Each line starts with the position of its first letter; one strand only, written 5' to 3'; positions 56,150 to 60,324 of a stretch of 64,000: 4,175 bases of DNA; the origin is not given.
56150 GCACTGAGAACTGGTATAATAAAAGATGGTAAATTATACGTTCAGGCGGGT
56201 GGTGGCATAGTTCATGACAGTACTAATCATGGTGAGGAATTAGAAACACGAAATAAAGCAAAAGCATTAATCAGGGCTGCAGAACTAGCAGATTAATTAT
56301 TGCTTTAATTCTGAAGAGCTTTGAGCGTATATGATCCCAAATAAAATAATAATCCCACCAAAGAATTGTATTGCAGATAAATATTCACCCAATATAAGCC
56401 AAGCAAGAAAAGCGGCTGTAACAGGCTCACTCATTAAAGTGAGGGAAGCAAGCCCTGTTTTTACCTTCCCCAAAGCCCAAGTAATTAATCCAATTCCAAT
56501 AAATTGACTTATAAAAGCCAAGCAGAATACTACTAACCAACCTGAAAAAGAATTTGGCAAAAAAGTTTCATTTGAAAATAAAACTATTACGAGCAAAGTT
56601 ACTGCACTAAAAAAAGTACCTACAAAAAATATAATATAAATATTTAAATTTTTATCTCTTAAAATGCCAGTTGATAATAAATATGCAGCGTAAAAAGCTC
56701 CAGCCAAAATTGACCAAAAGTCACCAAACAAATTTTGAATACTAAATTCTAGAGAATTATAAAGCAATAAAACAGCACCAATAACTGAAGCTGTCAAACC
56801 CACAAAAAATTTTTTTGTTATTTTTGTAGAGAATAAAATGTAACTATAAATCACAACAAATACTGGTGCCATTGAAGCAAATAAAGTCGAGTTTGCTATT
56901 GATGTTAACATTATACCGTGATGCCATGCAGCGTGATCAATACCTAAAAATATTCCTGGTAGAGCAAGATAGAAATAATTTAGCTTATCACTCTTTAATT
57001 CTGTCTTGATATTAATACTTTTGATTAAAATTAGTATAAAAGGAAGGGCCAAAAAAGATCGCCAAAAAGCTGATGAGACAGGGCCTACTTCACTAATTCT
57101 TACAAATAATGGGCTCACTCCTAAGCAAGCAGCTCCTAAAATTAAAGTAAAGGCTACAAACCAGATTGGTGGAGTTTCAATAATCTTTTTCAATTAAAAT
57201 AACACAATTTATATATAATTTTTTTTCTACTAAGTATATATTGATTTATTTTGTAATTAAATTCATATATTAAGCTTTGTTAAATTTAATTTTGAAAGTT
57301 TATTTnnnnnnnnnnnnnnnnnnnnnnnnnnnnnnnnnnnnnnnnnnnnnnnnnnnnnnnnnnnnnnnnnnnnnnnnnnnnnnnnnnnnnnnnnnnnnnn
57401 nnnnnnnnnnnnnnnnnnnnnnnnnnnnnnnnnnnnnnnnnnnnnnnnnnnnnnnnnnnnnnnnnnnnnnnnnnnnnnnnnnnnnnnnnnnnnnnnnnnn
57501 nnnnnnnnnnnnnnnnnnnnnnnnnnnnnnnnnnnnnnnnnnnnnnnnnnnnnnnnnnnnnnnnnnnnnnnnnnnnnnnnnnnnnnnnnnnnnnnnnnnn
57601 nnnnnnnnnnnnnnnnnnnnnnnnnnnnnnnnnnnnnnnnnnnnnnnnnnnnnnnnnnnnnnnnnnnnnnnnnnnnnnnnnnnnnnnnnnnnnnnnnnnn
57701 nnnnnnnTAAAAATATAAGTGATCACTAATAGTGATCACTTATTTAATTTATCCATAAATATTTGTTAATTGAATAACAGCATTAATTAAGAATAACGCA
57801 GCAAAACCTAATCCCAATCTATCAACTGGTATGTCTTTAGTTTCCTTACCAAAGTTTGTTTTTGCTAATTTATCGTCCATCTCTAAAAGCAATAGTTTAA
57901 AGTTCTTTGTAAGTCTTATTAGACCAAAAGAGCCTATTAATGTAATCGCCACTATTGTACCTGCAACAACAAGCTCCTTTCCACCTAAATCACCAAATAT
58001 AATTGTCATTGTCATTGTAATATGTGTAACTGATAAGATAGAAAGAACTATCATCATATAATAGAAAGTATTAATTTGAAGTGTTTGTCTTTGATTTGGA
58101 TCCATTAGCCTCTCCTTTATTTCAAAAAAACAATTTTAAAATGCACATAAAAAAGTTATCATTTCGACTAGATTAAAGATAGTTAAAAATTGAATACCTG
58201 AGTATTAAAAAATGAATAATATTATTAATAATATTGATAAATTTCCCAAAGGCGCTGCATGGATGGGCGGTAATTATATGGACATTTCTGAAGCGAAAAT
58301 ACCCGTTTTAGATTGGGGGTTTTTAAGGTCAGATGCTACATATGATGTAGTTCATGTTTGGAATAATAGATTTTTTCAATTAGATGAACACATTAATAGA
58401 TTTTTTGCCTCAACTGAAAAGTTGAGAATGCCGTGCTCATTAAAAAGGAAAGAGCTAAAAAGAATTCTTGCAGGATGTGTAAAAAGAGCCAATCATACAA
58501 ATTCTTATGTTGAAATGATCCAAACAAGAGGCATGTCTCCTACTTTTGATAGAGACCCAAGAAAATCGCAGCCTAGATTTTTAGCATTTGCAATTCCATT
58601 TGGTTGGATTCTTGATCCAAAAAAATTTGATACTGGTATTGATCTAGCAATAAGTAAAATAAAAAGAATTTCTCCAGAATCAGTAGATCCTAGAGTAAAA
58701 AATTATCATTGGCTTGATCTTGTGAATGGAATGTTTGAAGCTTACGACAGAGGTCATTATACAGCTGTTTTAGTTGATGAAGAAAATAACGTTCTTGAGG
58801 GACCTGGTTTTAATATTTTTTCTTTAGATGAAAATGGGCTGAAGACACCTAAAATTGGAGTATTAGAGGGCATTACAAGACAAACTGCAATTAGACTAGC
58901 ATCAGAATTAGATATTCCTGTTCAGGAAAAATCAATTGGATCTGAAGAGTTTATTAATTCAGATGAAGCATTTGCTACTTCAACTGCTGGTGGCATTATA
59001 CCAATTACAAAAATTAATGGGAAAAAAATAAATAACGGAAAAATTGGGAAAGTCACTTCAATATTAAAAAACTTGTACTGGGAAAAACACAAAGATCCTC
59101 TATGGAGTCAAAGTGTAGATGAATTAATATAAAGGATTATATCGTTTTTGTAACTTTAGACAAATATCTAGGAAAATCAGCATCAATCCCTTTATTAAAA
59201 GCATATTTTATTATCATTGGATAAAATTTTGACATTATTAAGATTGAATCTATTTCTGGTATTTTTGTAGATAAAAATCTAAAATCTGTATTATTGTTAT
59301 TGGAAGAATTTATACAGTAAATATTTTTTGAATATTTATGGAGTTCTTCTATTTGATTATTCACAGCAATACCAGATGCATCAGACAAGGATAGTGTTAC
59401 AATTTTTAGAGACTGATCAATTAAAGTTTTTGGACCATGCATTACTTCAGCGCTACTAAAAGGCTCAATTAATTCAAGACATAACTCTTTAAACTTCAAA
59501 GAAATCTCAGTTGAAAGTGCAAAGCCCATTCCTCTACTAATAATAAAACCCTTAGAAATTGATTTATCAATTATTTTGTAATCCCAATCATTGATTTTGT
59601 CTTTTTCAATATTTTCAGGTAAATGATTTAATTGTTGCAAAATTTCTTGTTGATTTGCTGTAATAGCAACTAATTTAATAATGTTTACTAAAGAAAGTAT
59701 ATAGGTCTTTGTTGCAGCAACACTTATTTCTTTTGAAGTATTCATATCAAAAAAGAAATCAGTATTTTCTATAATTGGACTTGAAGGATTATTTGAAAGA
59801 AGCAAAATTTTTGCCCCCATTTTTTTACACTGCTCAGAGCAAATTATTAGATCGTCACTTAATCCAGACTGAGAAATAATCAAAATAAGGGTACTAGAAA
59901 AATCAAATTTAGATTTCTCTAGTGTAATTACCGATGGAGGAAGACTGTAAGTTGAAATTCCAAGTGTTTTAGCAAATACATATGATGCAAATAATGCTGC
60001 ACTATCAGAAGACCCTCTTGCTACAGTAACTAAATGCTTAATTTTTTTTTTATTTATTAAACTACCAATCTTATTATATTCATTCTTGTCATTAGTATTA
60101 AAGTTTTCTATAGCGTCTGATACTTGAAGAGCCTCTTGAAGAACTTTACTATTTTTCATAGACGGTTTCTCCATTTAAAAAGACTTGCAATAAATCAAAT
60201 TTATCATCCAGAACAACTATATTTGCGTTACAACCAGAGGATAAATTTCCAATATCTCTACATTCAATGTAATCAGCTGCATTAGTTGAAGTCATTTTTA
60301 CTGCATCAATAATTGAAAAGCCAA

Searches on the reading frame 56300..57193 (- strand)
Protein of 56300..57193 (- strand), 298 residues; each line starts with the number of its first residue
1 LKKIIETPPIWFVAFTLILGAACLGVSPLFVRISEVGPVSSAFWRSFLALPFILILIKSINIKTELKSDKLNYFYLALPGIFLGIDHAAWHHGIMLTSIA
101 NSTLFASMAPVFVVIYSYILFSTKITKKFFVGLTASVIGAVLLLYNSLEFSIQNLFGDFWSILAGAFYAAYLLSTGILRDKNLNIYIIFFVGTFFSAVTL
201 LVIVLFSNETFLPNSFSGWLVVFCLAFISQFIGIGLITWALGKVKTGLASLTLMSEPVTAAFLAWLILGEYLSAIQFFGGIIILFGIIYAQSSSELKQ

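Call 3: search_protein_families(library=pfam, proteins=[window:56300-57193:-], max_evalue=10)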
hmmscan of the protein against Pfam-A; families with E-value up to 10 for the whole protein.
window:56300-57193:- (298 aa): 2 families
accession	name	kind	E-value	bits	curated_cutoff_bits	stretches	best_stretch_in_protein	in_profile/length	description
PF00892.27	EamA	-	3.2e-31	108.9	28.2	2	156-288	2-131/135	EamA-like transporter family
PF03151.22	TPT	-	0.0031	17.4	30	2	74-209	66-201/291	Triose-phosphate Transporter family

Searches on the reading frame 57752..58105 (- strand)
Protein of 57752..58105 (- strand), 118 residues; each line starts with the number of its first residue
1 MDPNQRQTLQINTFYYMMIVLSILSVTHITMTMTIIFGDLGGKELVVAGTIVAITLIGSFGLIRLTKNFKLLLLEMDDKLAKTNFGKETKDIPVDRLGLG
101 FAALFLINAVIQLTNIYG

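Call 3: search_protein_families(library=pfam, proteins=[window:57752-58105:-], max_evalue=10)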
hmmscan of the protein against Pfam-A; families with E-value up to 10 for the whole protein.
window:57752-58105:- (118 aa): 0 families

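Call 4: search_protein_families(library=ncbifam, proteins=[window:57752-58105:-], max_evalue=10)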
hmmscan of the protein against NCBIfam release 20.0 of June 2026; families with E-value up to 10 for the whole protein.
window:57752-58105:- (118 aa): 1 family
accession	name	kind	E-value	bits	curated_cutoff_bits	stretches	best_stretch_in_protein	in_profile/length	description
NF009248.0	PRK12600.1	equivalog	0.36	11.1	97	1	16-72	5-60/94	Na(+)/H(+) antiporter subunit F1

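Call 48: search_protein_families(library=padloc, proteins=[window:57752-58105:-], max_evalue=1)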
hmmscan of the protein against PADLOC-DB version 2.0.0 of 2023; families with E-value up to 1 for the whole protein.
window:57752-58105:- (118 aa): 0 families

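Call 53: find_homologous_proteins(query=A4, max_evalue=0.001)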
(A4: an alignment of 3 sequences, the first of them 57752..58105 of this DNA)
Query A4 (3 sequences) (118 aa, profile of the alignment): 29 proteins with E <= 0.001 among 347 candidates.
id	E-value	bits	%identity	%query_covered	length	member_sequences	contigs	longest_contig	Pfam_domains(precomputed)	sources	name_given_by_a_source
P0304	1.7e-57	211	97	100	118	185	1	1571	-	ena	-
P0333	6.4e-57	209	95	100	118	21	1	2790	-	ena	-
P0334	3.8e-56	206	86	100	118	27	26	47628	-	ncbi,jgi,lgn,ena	-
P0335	2.4e-55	204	90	100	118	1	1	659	-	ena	-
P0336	2.6e-55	204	85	99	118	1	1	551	-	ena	-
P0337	7.2e-55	202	89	100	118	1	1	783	-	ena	-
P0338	7.5e-55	202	90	100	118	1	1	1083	-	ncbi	-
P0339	1.2e-54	202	90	100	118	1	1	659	-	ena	-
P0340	2.0e-52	194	85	92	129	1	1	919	-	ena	-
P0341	2.3e-51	191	34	98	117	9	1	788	-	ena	-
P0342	7.3e-50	186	88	100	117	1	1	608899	-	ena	-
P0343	2.9e-46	175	90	86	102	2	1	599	-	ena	-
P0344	2.0e-45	172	84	86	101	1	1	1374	-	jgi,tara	tara:strand:+ start:102 stop:407 length:306 start_codon:yes stop_codon:yes gene_type:complete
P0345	1.3e-41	160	96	76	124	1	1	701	-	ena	-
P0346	2.1e-41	159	39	97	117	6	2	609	-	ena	-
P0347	2.1e-41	159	64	100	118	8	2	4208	-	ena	-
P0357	1.8e-32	130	45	100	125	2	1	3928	-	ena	-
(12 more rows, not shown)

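Call 54: find_encoding_contigs(protein=P0347, flank=4000, max_places=3)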
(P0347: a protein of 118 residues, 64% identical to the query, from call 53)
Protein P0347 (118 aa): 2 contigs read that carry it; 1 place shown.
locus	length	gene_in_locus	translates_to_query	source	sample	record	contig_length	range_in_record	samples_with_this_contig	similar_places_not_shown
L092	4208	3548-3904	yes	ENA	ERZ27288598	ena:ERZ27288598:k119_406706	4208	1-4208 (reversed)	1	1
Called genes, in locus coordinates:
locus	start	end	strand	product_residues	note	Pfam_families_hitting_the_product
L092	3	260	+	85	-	?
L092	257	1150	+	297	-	PF00528:BPD_transp_1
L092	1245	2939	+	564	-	PF03193:RsgA_GTPase (faint), PF00005:ABC_tran, PF02463:SMC_N (weak), PF05621:TniB (faint), PF13166:AAA_13 (faint), PF13401:AAA_22 (faint), PF13304:AAA_21 (weak), PF00005:ABC_tran, +3 more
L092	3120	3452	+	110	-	PF22388:DUF6974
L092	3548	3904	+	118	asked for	-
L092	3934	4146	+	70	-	-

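Call 55: find_encoding_contigs(protein=P0357, flank=4000, max_places=3)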
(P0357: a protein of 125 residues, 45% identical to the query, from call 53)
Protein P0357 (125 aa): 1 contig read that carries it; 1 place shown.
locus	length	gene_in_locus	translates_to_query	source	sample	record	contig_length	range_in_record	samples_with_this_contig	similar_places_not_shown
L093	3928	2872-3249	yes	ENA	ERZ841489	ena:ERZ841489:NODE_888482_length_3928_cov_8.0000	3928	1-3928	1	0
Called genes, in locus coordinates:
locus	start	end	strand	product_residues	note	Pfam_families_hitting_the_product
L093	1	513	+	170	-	?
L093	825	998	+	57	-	-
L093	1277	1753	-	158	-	PF01936:NYN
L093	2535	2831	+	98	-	-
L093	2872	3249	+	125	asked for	-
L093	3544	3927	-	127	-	?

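Call 72: predict_structure(alignment_id=A6)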
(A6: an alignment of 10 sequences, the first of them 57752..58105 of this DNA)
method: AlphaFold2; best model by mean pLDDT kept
length: 118 residues; sequences in the alignment: 10
mean_pLDDT: 76.5   pTM: 0.48
mean pLDDT of the five models: 76.5, 76.0, 71.9, 71.8, 71.0
residues with pLDDT >= 90: 0; 70-90: 105; 50-70: 13; < 50: 0
segments of 3 or more residues with pLDDT < 50: none
pLDDT, mean of each block of 10 residues (from residue 1): 71 78 81 78 81 80 76 70 70 72 79 80
secondary structure, 60 per line:
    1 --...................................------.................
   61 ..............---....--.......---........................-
elements in order: H3-37 H44-74 H78-81 H84-90 H94-117

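Call 76: fold_search(model_id=the predicted structure, library=pdb)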
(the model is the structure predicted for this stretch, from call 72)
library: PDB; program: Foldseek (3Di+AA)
matches with E <= 10: 101; with E <= 0.001: 0
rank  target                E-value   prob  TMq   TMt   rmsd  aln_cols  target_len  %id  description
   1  8ek4_A                5.5e-01  0.44  0.39  0.35   9.4       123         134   13  De novo designed ice-binding proteins from twist-constrained helices (released 2023-07-12)
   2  8zah_A                1.1e+00  0.20  0.31  0.18   9.7       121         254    9  Crystal structure of the channel protein CorA from Campylobacter jejuni (released 2024-06-19)
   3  8zak_A                1.2e+00  0.20  0.31  0.18   9.7       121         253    9  Crystal structure of the channel protein CorA from Campylobacter jejuni in complex with Ni2+ (released 2024-06-19)
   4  1eh1                  1.4e+00  0.85  0.49  0.33   4.0        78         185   14  RIBOSOME RECYCLING FACTOR FROM THERMUS THERMOPHILUS (released 2000-11-15)
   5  3fzf_B                1.7e+00  0.20  0.34  0.36   8.9       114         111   13  Crystal Structure of Hsc70/Bag1 in complex with ATP (released 2009-03-17)
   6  7nsh_BG               1.9e+00  0.75  0.46  0.29   4.5        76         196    9  39S mammalian mitochondrial large ribosomal subunit with mtRRF (post) and mtEFG2 (released 2021-05-05)
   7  8zah_B                2.1e+00  0.41  0.48  0.28   6.1       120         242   12  Crystal structure of the channel protein CorA from Campylobacter jejuni (released 2024-06-19)
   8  7l08_z                2.3e+00  0.72  0.50  0.31   4.6        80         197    9  Cryo-EM structure of the human 55S mitoribosome-RRFmt complex. (released 2021-05-12)
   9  8zak_B                2.9e+00  0.12  0.31  0.19   9.7       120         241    8  Crystal structure of the channel protein CorA from Campylobacter jejuni in complex with Ni2+ (released 2024-06-19)
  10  8jwd                  3.1e+00  0.06  0.22  0.21  16.9       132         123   11  Histidine kinase QseE sensor domain of Escherichia coli O157:H7 (released 2023-11-15)
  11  8fvt_A                3.2e+00  0.21  0.38  0.45   8.0       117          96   14  Multi-state design of two-state switchable hinge proteins (released 2023-08-16)
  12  7nsi_BG               3.6e+00  0.47  0.48  0.31   4.7        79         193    8  55S mammalian mitochondrial ribosome with mtRRF (pre) and tRNA(P/E) (released 2021-06-02)
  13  5wp3_B                3.6e+00  0.20  0.38  0.43   6.2       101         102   12  Crystal Structure of EED in complex with EB22 (released 2017-09-13)
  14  4kb4                  3.8e+00  0.44  0.46  0.31   4.3        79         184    6  Crystal structure of ribosome recycling factor mutant R31A from Mycobacterium tuberculosis (released 2014-03-12)
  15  6sny_A                3.8e+00  0.35  0.53  0.56   4.9       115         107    7  Synthetic mimic of an EPCR-binding PfEMP1 bound to EPCR (released 2019-09-04)
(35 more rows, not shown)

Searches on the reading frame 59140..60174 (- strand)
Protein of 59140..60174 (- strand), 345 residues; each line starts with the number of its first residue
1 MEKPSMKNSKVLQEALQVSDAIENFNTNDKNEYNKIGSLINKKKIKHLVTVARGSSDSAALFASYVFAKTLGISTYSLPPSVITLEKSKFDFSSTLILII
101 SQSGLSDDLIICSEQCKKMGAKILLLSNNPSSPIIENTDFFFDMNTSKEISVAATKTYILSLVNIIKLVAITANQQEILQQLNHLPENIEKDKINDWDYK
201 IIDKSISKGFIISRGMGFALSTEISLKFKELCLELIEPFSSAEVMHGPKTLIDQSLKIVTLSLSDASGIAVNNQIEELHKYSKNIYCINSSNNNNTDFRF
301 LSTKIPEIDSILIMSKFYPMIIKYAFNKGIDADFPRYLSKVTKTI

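Call 81: search_protein_families(library=pfam, proteins=[window:59140-60174:-], max_evalue=0.00001)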
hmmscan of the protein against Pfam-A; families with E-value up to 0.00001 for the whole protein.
window:59140-60174:- (345 aa): 1 family
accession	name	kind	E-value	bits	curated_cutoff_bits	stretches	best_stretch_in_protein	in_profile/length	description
PF01380.27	SIS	-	3.2e-17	63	25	1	44-165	4-125/131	SIS domain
